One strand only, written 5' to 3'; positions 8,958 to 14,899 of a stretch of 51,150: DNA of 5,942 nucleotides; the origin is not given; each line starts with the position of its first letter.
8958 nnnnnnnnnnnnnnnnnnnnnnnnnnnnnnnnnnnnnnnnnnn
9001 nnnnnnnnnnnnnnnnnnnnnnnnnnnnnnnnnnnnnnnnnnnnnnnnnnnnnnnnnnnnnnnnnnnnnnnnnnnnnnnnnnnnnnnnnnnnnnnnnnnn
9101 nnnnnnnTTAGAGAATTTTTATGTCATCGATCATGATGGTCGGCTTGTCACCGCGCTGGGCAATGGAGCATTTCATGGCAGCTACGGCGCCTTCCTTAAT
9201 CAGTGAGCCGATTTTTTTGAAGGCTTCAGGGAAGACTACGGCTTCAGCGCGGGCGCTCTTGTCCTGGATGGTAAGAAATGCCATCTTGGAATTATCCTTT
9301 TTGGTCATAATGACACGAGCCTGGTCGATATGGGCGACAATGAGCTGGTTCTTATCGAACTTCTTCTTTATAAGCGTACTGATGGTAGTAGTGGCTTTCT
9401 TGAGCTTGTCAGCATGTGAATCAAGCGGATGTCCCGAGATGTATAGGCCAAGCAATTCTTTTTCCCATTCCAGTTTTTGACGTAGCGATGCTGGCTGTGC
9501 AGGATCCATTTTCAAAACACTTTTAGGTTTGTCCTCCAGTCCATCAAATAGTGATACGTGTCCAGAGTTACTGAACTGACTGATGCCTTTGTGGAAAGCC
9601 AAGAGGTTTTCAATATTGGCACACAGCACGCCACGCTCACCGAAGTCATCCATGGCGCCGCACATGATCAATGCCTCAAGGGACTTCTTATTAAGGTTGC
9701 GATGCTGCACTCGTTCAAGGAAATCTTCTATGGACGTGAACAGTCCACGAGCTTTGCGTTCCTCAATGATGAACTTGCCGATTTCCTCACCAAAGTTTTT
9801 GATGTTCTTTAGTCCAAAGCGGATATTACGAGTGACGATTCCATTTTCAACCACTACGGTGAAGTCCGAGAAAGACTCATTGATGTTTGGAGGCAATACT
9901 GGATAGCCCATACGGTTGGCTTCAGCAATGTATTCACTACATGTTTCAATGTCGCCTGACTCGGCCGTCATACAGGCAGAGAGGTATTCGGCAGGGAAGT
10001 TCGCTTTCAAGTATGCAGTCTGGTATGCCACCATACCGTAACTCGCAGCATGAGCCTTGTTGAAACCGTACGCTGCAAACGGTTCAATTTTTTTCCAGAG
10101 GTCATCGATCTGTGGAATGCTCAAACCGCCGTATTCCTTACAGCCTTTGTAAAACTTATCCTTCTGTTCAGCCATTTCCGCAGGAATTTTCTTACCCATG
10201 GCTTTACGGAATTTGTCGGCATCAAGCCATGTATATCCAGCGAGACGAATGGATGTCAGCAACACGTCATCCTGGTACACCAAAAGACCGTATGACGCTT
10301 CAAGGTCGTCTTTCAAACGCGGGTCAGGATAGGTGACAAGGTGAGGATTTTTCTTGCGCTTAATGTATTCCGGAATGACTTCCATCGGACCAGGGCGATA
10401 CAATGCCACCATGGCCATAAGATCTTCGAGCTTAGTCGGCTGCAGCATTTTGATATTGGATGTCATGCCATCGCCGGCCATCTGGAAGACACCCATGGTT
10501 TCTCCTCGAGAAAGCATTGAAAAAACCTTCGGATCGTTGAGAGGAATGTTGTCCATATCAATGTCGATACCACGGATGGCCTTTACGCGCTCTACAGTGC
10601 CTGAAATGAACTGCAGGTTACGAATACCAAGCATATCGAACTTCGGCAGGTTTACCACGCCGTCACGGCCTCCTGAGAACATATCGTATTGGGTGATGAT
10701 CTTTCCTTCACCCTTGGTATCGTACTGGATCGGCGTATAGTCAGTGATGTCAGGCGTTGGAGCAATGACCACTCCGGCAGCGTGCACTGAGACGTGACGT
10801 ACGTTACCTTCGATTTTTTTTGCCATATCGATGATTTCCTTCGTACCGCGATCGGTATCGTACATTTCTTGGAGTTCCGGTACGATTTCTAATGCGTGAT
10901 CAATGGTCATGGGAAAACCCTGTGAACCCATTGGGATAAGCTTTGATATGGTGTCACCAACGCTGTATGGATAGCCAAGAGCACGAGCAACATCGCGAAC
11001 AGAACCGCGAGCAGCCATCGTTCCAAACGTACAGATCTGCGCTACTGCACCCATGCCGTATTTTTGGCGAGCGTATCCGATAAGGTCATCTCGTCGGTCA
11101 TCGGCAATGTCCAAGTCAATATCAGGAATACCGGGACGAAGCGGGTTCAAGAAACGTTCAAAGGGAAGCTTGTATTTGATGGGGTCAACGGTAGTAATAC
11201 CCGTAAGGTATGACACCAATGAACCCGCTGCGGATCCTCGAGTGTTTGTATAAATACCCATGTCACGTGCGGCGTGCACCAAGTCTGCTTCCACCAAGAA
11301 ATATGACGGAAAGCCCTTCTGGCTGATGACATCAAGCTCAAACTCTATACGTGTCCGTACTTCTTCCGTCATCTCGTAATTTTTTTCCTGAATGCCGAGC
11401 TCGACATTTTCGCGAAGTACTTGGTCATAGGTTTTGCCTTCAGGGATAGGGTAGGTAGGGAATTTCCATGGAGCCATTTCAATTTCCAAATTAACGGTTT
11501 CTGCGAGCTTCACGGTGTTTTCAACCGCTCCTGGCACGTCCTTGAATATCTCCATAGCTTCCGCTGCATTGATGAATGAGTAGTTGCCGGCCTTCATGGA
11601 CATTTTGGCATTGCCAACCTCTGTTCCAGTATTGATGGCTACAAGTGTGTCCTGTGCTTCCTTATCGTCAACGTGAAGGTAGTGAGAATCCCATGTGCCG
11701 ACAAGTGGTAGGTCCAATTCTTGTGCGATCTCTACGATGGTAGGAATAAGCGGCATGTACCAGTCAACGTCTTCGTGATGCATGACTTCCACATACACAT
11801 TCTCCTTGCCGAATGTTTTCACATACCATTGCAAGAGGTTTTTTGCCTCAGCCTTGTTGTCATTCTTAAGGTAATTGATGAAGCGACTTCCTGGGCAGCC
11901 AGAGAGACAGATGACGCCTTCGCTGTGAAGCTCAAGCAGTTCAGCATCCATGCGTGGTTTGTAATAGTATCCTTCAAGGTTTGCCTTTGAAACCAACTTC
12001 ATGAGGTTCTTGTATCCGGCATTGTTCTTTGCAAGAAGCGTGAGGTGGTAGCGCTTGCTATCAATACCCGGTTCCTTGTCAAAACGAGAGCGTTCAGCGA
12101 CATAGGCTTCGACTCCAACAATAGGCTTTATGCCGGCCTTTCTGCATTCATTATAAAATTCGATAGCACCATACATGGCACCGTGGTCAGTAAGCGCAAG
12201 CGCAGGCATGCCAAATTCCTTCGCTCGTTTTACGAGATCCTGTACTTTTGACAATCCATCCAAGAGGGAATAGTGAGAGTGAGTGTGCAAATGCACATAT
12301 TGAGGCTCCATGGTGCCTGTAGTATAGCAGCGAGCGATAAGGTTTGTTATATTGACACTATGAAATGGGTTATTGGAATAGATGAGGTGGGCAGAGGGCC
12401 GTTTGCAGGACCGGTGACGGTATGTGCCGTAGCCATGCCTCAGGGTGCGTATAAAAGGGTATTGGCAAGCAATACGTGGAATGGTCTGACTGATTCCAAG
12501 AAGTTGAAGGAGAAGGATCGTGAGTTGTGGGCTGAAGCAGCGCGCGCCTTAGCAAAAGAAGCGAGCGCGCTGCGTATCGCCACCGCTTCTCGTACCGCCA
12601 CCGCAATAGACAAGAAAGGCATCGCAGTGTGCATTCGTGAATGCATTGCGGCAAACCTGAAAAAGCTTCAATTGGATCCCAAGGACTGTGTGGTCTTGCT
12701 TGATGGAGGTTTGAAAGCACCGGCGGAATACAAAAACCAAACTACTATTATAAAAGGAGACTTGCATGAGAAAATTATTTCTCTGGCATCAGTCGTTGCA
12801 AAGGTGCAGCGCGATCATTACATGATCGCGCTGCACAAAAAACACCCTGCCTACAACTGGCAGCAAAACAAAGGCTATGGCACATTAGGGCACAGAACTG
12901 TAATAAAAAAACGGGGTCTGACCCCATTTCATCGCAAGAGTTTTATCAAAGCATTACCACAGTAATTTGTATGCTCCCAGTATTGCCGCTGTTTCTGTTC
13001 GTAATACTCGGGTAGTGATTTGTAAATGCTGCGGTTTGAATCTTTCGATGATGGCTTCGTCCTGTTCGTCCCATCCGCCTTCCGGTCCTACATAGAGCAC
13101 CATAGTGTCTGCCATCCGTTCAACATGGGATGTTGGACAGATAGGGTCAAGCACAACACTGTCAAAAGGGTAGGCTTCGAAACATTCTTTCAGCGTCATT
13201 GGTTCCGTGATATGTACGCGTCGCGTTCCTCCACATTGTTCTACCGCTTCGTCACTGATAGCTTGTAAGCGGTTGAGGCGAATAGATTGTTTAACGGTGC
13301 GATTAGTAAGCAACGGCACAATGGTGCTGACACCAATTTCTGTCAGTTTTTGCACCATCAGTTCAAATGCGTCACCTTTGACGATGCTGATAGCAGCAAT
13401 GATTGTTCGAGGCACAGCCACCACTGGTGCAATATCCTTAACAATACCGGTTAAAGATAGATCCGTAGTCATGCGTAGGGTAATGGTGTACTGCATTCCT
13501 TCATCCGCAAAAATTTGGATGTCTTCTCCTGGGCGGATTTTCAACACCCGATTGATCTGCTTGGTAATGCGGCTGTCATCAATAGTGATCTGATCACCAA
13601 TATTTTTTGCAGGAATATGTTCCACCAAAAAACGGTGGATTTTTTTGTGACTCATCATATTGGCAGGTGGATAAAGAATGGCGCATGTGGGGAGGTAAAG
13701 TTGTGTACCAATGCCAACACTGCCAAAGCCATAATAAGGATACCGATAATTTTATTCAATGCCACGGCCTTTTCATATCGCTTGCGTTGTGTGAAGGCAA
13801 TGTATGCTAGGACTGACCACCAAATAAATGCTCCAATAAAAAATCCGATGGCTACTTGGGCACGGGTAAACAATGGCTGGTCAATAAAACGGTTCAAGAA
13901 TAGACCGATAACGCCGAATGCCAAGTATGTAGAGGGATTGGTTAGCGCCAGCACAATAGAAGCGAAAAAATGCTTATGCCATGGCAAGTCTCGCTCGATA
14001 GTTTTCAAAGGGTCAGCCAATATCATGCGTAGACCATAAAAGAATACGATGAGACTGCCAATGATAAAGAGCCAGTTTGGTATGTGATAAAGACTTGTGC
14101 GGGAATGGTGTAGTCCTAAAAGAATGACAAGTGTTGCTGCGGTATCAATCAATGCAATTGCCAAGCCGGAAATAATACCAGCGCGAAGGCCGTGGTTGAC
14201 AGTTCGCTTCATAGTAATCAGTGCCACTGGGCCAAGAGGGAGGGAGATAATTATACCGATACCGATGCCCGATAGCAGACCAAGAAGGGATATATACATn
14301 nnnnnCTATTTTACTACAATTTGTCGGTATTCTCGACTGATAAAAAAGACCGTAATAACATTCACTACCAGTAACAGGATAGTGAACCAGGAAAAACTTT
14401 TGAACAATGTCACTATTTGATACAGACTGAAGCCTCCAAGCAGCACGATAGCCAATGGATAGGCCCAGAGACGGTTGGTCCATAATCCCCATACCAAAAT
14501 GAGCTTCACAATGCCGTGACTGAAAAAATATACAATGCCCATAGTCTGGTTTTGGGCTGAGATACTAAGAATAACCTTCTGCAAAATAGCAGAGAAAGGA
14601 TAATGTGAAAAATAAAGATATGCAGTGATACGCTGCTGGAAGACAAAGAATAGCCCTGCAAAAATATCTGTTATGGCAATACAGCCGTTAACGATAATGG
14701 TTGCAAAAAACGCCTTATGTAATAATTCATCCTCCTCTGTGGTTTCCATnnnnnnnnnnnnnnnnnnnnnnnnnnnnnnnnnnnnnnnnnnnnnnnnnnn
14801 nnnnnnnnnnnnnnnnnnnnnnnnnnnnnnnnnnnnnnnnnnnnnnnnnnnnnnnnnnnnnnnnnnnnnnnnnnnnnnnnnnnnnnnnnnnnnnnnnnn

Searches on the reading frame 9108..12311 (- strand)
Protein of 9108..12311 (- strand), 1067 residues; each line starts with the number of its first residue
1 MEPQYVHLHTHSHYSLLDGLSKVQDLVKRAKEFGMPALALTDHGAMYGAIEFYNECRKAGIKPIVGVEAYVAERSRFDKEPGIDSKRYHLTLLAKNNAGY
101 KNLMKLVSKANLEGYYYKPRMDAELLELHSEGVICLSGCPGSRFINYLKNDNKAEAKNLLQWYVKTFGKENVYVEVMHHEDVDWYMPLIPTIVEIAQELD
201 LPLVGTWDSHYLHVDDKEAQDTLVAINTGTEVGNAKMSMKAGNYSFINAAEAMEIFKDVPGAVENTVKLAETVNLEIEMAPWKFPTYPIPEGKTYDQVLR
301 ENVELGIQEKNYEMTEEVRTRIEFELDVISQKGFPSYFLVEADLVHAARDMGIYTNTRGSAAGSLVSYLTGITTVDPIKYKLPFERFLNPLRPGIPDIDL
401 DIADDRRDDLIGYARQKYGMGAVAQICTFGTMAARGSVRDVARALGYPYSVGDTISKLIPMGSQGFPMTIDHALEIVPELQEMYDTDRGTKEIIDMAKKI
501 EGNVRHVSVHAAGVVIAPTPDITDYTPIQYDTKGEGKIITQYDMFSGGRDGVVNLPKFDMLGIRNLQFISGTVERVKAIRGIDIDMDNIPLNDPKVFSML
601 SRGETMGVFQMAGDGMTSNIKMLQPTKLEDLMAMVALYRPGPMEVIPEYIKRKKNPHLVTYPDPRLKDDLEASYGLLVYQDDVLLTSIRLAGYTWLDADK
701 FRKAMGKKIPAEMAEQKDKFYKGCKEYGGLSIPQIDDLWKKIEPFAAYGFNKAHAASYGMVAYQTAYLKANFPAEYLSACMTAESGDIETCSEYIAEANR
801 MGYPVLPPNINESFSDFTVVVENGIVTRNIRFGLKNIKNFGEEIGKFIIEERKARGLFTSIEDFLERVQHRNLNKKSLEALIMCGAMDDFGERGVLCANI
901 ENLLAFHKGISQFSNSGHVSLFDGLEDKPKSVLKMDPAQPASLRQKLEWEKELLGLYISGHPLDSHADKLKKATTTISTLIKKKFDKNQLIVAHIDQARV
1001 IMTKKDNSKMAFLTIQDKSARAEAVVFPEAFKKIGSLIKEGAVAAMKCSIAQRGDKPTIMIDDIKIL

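Call 30: search_protein_families(library=pfam, proteins=[window:9108-12311:-])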
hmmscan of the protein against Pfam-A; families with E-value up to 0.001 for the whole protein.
window:9108-12311:- (1067 aa): 5 families
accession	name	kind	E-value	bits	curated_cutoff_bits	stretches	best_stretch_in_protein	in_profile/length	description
PF07733.18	DNA_pol3_alpha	-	1e-82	278.1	23.9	1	298-562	2-260/260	Bacterial DNA polymerase III alpha NTPase domain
PF02811.25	PHP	-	2e-59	201.1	26.4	1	7-179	1-164/164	PHP domain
PF17657.6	DNA_pol3_finger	-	2.2e-49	167.5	22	1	565-726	1-164/166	Bacterial DNA polymerase III alpha subunit finger domain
PF14579.12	HHH_6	-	4.3e-26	91.4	25.6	1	802-892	1-85/90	Helix-hairpin-helix motif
PF01336.31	tRNA_anti-codon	-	1.8e-10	41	27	1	1001-1067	7-75/75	OB-fold nucleic acid binding domain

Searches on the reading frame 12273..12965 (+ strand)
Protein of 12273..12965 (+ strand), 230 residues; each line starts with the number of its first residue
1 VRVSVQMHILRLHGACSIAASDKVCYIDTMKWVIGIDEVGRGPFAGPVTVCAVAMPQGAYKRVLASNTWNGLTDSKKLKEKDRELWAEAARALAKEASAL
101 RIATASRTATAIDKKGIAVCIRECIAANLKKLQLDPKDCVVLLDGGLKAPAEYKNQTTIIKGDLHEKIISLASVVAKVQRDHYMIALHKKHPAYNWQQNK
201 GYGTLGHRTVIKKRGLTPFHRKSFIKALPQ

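Call 30: search_protein_families(library=pfam, proteins=[window:12273-12965:+])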
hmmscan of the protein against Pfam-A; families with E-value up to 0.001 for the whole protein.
window:12273-12965:+ (230 aa): 1 family
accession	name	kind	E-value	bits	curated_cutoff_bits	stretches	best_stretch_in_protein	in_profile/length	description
PF01351.25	RNase_HII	-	9.3e-34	117.5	25.8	1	34-226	1-198/199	Ribonuclease HII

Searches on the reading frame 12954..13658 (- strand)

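Call 30: search_protein_families(library=pfam, proteins=[window:12954-13658:-])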
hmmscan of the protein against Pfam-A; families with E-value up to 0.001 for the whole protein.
window:12954-13658:- (234 aa): 1 family
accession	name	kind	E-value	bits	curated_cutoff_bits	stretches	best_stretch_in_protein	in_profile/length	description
PF04452.19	Methyltrans_RNA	-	9.6e-31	107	23.9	1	83-227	4-159/165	RNA methyltransferase domain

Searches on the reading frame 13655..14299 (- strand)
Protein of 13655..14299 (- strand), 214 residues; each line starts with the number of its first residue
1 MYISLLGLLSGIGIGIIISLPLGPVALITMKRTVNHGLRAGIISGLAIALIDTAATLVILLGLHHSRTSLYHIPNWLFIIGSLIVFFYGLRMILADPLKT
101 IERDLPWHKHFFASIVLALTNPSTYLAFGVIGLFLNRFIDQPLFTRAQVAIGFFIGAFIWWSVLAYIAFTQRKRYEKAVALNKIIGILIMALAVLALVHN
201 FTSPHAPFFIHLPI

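Call 30: search_protein_families(library=pfam, proteins=[window:13655-14299:-])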
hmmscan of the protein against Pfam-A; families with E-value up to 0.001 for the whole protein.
window:13655-14299:- (214 aa): 1 family
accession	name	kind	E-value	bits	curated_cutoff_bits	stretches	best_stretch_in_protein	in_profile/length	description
PF01810.24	LysE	-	5.5e-17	62.3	25.6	1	16-198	1-191/193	LysE type translocator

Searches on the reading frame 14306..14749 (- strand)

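Call 44: search_protein_families(library=pfam, proteins=[window:14306-14749:-])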
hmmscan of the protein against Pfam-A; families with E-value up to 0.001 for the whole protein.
window:14306-14749:- (147 aa): 1 family
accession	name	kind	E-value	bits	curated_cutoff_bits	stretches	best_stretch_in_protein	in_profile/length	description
PF09900.14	DUF2127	-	3.1e-20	73.3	24.3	1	49-141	48-140/140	Predicted membrane protein (DUF2127)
